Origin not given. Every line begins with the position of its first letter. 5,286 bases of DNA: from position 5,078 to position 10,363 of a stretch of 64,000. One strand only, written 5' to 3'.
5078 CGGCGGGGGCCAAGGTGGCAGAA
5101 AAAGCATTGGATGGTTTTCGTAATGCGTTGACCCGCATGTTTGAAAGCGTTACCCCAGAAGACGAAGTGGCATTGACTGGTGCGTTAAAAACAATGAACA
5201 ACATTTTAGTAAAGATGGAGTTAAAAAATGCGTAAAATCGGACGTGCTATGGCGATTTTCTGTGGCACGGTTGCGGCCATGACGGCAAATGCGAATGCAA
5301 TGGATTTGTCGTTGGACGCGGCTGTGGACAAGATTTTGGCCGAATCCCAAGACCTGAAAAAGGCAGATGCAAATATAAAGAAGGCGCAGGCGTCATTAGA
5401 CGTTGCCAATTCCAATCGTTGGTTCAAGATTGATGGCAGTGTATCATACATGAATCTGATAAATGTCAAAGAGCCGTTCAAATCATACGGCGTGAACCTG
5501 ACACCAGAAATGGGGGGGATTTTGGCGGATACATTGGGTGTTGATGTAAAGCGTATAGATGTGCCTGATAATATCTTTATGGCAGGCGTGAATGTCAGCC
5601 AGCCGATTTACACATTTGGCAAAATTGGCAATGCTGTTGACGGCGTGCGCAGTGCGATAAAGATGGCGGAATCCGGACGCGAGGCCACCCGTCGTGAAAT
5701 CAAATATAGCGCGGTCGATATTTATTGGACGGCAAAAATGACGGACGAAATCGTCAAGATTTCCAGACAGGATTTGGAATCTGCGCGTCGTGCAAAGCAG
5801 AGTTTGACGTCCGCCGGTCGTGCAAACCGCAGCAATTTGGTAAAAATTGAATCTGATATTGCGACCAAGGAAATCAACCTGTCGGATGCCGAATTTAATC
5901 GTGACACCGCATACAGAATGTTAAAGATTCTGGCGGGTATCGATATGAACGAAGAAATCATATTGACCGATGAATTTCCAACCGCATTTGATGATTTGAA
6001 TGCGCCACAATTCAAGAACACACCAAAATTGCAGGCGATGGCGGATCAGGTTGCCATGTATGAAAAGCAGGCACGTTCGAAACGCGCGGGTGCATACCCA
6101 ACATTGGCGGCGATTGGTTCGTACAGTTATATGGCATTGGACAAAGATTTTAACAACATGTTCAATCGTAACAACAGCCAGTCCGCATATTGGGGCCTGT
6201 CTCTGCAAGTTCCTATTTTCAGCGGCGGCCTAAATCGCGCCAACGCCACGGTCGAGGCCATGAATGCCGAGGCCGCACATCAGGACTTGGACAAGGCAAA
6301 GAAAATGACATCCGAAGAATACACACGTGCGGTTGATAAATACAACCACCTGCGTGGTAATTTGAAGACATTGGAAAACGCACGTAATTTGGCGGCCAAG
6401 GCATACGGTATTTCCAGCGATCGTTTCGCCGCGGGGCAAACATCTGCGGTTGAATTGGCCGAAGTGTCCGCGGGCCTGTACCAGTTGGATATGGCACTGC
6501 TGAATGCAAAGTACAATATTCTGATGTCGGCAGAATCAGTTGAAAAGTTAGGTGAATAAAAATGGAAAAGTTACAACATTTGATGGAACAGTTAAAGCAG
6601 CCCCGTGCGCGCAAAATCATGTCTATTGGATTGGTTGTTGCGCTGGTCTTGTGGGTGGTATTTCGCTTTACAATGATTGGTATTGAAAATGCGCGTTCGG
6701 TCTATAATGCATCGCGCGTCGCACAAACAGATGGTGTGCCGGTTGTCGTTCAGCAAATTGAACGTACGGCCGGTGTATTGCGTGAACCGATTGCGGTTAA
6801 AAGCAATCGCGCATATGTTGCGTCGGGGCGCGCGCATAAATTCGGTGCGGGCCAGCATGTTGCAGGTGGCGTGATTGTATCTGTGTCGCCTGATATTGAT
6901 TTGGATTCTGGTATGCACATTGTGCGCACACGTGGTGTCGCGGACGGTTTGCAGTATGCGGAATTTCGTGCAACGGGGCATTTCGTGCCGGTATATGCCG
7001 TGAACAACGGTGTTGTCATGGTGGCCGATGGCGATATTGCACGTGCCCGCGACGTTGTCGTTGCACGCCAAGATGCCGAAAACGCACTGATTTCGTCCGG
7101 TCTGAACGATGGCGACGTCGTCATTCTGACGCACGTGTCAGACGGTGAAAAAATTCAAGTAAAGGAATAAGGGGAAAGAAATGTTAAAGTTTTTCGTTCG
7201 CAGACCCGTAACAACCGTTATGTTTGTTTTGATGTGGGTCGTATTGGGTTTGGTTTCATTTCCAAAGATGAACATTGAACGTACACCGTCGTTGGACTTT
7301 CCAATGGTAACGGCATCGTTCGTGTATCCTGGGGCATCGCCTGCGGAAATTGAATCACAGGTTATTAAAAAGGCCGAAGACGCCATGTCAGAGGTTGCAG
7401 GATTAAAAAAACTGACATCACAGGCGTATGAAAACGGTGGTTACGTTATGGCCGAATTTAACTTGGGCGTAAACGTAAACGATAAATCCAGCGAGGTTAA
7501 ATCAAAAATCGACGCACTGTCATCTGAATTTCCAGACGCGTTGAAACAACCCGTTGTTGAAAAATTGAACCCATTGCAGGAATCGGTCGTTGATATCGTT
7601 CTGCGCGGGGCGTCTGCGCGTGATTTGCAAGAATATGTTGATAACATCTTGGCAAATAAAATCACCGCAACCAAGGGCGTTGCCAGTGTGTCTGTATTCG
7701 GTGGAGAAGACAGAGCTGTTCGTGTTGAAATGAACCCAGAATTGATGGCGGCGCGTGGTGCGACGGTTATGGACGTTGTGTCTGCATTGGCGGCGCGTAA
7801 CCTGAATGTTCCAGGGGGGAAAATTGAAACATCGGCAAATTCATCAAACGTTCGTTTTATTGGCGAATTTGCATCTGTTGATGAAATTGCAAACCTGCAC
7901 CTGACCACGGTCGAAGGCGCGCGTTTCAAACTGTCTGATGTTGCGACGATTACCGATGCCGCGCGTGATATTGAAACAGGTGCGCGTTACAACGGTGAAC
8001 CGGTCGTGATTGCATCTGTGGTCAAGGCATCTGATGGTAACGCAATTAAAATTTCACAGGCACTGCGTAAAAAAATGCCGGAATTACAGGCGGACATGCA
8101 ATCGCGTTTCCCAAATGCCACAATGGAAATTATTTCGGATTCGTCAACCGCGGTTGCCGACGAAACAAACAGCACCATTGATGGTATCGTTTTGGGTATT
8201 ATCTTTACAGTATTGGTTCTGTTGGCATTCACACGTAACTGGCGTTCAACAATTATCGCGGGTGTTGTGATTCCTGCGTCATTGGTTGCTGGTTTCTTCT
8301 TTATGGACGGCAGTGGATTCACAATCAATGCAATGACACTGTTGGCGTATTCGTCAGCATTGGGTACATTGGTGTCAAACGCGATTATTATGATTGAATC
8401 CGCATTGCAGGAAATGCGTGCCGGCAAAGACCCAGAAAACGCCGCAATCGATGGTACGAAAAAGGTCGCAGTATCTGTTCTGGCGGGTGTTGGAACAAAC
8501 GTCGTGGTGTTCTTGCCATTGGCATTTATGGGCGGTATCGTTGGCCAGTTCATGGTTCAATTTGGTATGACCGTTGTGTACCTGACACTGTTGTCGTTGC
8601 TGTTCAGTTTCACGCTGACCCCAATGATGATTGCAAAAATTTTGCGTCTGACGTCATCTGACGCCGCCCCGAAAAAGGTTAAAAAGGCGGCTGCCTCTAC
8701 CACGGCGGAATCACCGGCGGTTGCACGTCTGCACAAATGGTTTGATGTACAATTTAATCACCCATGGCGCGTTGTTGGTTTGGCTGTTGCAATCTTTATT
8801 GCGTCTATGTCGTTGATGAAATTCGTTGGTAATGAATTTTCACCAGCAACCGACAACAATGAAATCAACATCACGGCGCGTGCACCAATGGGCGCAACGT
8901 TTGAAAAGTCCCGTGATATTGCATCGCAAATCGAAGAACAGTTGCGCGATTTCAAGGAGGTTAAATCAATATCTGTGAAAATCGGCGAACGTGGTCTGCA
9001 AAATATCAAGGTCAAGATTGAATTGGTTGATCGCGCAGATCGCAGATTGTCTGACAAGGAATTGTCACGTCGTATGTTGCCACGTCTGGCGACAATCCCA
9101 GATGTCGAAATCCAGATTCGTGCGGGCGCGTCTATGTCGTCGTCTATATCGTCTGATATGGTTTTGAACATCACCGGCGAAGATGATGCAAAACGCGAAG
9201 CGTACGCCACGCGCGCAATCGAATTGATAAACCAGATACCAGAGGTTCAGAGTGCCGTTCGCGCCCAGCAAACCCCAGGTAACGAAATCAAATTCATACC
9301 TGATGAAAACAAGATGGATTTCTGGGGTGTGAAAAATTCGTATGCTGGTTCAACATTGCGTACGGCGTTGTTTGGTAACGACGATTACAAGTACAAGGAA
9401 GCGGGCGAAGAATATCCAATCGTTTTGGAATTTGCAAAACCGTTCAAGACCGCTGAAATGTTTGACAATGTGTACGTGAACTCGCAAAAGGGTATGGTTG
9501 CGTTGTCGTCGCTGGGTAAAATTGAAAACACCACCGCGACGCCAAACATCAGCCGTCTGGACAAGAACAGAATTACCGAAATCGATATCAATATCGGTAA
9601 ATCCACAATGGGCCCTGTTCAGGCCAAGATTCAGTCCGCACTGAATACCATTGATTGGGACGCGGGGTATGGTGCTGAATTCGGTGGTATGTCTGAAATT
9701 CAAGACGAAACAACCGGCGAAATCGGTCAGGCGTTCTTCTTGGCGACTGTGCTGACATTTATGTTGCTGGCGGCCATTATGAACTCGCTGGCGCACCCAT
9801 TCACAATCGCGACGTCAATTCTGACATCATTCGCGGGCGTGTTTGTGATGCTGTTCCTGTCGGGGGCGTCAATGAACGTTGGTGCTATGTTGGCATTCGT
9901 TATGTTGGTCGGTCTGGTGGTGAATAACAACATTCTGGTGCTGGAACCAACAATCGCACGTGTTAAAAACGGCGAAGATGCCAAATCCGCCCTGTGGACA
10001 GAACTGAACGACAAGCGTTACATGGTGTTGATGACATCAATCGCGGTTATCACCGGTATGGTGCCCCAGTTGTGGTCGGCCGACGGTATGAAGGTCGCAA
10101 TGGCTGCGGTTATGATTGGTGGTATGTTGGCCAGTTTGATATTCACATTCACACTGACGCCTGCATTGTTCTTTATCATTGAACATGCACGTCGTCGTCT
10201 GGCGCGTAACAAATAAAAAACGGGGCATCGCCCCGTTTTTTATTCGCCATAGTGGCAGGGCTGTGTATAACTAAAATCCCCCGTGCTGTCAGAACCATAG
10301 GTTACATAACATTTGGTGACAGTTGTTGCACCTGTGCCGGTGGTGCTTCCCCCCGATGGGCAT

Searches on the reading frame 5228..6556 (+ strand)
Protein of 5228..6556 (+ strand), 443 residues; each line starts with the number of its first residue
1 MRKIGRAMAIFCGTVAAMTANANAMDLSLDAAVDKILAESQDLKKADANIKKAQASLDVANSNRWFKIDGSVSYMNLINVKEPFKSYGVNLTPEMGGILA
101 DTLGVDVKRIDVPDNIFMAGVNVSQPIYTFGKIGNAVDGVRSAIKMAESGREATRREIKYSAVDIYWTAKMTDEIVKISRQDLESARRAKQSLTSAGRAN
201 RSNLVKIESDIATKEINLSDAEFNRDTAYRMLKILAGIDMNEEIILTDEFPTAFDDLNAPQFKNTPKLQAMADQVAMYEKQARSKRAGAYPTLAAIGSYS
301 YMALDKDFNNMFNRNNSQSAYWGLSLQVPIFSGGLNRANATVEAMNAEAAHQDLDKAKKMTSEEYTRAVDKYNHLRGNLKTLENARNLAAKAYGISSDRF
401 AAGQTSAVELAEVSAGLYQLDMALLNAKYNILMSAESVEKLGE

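Call 42: search_protein_families(library=pfam, proteins=[window:5228-6556:+], max_evalue=0.001)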
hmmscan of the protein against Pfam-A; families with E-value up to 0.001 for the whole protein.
window:5228-6556:+ (443 aa): 1 family
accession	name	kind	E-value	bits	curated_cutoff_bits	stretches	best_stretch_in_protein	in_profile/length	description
PF02321.23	OEP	-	1e-43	149.8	22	2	263-434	10-178/187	Outer membrane efflux protein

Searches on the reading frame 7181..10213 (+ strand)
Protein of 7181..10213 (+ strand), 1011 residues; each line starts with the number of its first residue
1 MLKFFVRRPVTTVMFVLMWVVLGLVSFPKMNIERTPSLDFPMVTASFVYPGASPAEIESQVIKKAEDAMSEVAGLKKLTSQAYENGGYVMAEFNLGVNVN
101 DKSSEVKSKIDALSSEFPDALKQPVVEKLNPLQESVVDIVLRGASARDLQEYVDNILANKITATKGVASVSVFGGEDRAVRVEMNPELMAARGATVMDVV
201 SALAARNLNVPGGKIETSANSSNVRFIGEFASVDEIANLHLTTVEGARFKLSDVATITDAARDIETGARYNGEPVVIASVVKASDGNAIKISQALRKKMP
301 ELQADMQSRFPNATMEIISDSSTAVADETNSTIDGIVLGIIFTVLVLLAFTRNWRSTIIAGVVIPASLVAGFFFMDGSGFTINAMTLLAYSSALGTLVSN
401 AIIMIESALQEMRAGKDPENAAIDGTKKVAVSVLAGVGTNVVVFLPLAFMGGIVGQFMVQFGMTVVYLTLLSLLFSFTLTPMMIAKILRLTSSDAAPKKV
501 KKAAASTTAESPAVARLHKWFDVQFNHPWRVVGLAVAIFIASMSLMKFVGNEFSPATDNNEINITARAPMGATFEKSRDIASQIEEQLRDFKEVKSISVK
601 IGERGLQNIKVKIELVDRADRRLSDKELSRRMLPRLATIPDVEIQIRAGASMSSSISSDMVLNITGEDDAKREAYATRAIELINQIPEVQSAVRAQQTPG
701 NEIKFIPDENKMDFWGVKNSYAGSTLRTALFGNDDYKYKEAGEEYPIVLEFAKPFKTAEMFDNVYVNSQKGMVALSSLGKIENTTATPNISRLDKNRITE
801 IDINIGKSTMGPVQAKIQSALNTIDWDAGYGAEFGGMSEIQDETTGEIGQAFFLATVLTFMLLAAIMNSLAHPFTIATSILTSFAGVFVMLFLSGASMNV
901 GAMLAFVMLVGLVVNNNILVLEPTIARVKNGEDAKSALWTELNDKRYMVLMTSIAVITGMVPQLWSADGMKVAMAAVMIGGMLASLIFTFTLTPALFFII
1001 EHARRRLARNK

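Call 21: search_protein_families(library=pfam, proteins=[window:7181-10213:+], max_evalue=0.01)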
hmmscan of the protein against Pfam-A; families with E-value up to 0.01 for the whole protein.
window:7181-10213:+ (1011 aa): 2 families
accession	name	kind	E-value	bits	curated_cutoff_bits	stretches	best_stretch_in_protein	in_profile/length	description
PF00873.25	ACR_tran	-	1.3e-182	609.5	28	1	1-1000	1-1020/1021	AcrB/AcrD/AcrF family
PF03176.21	MMPL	-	5.9e-06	25.9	20.5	1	815-1000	108-302/333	MMPL family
